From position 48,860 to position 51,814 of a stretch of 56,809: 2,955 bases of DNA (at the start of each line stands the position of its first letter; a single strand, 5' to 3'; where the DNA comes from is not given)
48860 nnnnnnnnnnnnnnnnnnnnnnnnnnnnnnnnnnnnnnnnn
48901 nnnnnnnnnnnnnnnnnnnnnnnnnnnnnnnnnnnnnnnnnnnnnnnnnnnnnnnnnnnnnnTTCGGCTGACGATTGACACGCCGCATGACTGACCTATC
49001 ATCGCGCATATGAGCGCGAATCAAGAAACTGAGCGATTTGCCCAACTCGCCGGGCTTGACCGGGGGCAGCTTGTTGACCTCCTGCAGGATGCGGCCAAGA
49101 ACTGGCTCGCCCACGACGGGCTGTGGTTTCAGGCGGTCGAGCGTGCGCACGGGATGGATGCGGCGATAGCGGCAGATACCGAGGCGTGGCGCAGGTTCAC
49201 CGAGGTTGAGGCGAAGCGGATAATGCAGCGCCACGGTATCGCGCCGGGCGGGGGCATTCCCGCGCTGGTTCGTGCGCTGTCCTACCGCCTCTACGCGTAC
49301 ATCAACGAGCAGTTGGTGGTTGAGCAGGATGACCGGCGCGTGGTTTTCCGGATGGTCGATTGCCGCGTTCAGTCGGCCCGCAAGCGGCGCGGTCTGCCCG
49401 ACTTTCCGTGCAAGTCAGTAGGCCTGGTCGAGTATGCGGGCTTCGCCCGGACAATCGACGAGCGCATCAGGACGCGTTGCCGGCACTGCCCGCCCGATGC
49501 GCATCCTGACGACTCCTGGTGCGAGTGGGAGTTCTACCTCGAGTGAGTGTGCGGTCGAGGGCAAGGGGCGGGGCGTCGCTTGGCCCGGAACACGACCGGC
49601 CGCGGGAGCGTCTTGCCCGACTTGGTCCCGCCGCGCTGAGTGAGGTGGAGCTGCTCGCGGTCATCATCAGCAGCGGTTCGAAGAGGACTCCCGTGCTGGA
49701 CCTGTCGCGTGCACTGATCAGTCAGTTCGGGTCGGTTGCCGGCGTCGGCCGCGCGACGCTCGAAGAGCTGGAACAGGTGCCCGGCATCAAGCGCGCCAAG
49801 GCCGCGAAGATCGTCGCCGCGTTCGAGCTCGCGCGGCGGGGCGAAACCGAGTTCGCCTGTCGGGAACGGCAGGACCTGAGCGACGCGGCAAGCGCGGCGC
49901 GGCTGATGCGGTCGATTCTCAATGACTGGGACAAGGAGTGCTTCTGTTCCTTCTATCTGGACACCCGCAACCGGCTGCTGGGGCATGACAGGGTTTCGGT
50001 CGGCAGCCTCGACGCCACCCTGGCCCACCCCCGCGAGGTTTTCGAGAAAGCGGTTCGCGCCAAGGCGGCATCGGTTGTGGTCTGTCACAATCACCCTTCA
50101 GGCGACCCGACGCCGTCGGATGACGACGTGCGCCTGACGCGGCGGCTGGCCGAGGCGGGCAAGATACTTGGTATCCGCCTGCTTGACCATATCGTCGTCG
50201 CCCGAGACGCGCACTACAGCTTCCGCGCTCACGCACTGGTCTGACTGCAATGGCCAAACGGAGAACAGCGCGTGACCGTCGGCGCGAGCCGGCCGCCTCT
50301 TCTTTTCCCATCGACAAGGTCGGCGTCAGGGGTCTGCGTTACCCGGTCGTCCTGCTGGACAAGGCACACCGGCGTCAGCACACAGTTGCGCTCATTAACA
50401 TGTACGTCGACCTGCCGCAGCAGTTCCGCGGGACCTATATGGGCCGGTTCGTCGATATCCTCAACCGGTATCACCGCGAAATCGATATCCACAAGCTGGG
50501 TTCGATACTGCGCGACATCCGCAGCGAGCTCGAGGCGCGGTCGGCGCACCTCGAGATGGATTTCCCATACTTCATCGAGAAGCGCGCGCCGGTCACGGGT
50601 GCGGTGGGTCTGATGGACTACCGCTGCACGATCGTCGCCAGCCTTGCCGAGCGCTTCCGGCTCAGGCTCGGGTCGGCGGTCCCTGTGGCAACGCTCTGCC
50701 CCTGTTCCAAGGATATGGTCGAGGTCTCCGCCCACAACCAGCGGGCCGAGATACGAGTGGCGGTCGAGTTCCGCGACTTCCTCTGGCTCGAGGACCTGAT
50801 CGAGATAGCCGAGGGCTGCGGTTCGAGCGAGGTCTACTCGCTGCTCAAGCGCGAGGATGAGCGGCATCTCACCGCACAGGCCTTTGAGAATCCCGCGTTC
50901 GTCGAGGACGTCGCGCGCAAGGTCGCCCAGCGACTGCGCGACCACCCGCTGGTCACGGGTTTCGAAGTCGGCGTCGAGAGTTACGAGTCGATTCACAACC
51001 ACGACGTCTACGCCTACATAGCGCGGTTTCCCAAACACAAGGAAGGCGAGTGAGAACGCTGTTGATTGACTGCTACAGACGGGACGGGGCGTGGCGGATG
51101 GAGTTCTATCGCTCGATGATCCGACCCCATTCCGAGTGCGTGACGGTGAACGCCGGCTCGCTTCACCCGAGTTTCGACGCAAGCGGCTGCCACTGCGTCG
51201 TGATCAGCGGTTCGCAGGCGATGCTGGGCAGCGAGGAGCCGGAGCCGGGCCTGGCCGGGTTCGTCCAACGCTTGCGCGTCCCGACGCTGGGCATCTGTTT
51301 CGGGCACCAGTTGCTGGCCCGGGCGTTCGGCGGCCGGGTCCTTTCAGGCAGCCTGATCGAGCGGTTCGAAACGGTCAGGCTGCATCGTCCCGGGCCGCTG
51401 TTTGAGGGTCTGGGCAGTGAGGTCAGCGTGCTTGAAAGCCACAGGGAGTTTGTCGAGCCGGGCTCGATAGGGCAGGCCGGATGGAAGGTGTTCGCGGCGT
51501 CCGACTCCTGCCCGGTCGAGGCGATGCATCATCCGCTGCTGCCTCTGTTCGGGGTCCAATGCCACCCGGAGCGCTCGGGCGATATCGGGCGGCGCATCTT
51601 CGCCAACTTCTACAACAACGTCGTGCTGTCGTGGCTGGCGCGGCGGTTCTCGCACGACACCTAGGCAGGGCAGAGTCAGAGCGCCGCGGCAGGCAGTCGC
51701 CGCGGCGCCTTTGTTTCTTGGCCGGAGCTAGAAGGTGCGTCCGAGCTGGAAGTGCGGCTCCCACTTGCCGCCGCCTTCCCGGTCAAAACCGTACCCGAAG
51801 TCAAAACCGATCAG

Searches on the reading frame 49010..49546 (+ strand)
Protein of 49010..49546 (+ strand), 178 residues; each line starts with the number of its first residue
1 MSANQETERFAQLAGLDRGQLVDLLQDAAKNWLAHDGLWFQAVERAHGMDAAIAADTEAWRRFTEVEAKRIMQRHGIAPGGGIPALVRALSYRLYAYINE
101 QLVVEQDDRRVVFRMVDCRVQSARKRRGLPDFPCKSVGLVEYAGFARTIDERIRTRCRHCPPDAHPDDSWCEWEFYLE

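Call 3: search_protein_families(library=pfam, proteins=[window:49010-49546:+], max_evalue=0.01)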
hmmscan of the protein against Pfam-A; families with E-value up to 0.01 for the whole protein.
window:49010-49546:+ (178 aa): 1 family
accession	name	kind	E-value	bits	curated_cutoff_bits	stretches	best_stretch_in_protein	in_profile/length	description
PF19620.4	DUF6125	-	1e-80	269.9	27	1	16-177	3-164/164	Family of unknown function (DUF6125)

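Call 4: search_protein_families(library=ncbifam, proteins=[window:49010-49546:+], max_evalue=0.01)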
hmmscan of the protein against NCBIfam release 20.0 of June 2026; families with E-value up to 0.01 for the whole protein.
window:49010-49546:+ (178 aa): 0 families

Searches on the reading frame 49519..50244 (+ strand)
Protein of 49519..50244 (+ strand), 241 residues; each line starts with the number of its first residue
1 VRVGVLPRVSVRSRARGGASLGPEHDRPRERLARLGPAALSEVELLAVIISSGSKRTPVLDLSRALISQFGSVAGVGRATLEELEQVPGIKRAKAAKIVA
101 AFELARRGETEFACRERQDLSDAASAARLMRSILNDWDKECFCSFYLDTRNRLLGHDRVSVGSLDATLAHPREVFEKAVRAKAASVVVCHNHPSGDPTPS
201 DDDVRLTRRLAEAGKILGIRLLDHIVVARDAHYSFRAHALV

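Call 3: search_protein_families(library=pfam, proteins=[window:49519-50244:+], max_evalue=0.01)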
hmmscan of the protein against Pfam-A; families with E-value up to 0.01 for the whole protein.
window:49519-50244:+ (241 aa): 7 families
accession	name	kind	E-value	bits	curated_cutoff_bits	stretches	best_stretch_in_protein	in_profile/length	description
PF04002.20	RadC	-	6.1e-42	142.8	22.1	1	121-238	2-119/121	RadC-like JAB domain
PF20582.4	UPF0758_N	-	2.5e-22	79.2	27.1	1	23-96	5-77/77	UPF0758 N-terminal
PF14520.12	HHH_5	-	3.2e-05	24.7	27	1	63-102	15-55/57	Helix-hairpin-helix domain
PF14464.11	Prok-JAB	-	0.00037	20.8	25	1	167-217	54-95/114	Prokaryotic homologs of the JAB domain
PF00633.29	HHH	-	0.0009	19.4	24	0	78-100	7-29/30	Helix-hairpin-helix motif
PF12836.13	HHH_3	-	0.0014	19.1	27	0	78-100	10-32/65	Helix-hairpin-helix motif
PF12826.13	HHH_2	-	0.0022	18.5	27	1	63-103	16-56/64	Helix-hairpin-helix motif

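Call 4: search_protein_families(library=ncbifam, proteins=[window:49519-50244:+], max_evalue=0.01)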
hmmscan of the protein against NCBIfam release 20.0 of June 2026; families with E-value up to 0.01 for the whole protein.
window:49519-50244:+ (241 aa): 7 families
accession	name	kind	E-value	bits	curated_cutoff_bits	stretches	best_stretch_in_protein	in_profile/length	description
NF000642.1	PRK00024.1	equivalog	6.7e-69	231.8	180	1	29-239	1-210/212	RadC family protein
TIGR00608.1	radc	subfamily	1.6e-60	204.6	133.85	1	27-240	1-217/218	RadC family protein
NF001824.0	PRK00558.1-5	equivalog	2e-05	23.2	451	1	64-104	606-646/652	excinuclease ABC subunit UvrC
NF010337.0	PRK13766.1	equivalog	0.0011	17.1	610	1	36-100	711-773/781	Hef nuclease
NF011260.0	PRK14666.1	equivalog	0.0013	17.5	649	1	63-101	650-688/698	excinuclease ABC subunit C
NF011262.0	PRK14668.1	equivalog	0.0061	15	544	1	62-99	537-574/577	excinuclease ABC subunit C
NF010009.0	PRK13482.1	equivalog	0.008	15.4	201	0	63-103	305-345/357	DNA integrity scanning diadenylate cyclase DisA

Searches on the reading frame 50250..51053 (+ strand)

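Call 3: search_protein_families(library=pfam, proteins=[window:50250-51053:+], max_evalue=0.01)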
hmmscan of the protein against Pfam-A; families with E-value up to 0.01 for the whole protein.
window:50250-51053:+ (267 aa): 1 family
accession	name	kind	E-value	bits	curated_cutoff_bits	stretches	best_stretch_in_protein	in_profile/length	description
PF02649.19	GCHY-1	-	1.1e-84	284.5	25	1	12-255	6-260/260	Type I GTP cyclohydrolase folE2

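Call 4: search_protein_families(library=ncbifam, proteins=[window:50250-51053:+], max_evalue=0.01)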
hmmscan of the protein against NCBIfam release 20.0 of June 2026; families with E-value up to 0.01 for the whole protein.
window:50250-51053:+ (267 aa): 3 families
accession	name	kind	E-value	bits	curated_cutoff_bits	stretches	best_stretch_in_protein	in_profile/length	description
NF010200.1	PRK13674.1-1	equivalog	9.8e-76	254.8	215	1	11-258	4-269/270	GTP cyclohydrolase FolE2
TIGR00294.2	TIGR00294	equivalog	4.8e-38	131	220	2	155-257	182-290/302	GTP cyclohydrolase MptA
NF010204.0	PRK13675.1-1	equivalog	6.5e-23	81.5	468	1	19-255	14-263/267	GTP cyclohydrolase IV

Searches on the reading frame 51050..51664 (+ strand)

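Call 3: search_protein_families(library=pfam, proteins=[window:51050-51664:+], max_evalue=0.01)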
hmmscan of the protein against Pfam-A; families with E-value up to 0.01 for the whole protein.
window:51050-51664:+ (204 aa): 2 families
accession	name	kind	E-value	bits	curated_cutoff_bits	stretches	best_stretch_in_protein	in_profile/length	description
PF00117.34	GATase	-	3.9e-24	85.8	22.8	1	46-188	42-187/190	Glutamine amidotransferase class-I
PF07722.19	Peptidase_C26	-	2e-07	31.4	20.5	1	75-174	104-219/219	Peptidase C26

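Call 4: search_protein_families(library=ncbifam, proteins=[window:51050-51664:+], max_evalue=0.01)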
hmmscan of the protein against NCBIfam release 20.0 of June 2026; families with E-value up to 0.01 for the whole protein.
window:51050-51664:+ (204 aa): 26 families (the best 25 are shown)
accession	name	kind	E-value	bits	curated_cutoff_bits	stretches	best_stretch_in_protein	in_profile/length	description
NF001975.0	PRK00758.1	equivalog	6.8e-25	87.7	198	1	48-189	44-180/185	GMP synthase subunit A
TIGR00888.1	guaA_Nterm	equivalog_domain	2.5e-24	85.7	172.15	1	48-192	43-185/188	glutamine-hydrolyzing GMP synthase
NF000848.1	PRK00074.1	equivalog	1.1e-15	57.2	400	1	45-192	40-188/512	glutamine-hydrolyzing GMP synthase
NF006562.0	PRK09065.1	equivalog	3.2e-14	53.1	205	1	25-182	35-197/242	glutamine amidotransferase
NF011201.0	PRK14607.1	equivalog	3.6e-14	52.3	670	1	76-189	73-187/534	bifunctional anthranilate synthase component II/anthranilate phosphoribosyltransferase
NF005946.0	PRK08007.1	equivalog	5.6e-13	48.8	332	1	76-188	72-185/187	aminodeoxychorismate synthase component 2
TIGR00566.1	trpG_papA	subfamily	3e-12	46.7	121.05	1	76-189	74-191/192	glutamine amidotransferase of anthranilate synthase or aminodeoxychorismate synthase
NF005849.0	PRK07765.1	equivalog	8.2e-11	41.6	308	1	73-189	73-190/219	aminodeoxychorismate/anthranilate synthase component II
NF005799.0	PRK07649.1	equivalog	1.6e-10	40.8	327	1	76-189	72-186/195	aminodeoxychorismate/anthranilate synthase component II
NF010081.0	PRK13566.1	equivalog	1.7e-10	39.8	645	1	73-188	597-717/729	anthranilate synthase component I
TIGR01815.1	TrpE-clade3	equivalog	2.4e-10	39.1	739.15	1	73-187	585-704/717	anthranilate synthase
NF005367.0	PRK06895.1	equivalog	2.5e-10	40.5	265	1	79-189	75-187/190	anthranilate synthase component II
NF005271.0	PRK06774.1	equivalog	4.4e-09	36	340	1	76-188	72-189/191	aminodeoxychorismate synthase component II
NF006462.0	PRK08857.1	equivalog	5.3e-09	36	345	1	76-189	72-191/193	aminodeoxychorismate/anthranilate synthase component II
TIGR01368.1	CPSaseIIsmall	equivalog_domain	1.2e-08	34.4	307.35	1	76-177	246-343/361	glutamine-hydrolyzing carbamoyl-phosphate synthase small subunit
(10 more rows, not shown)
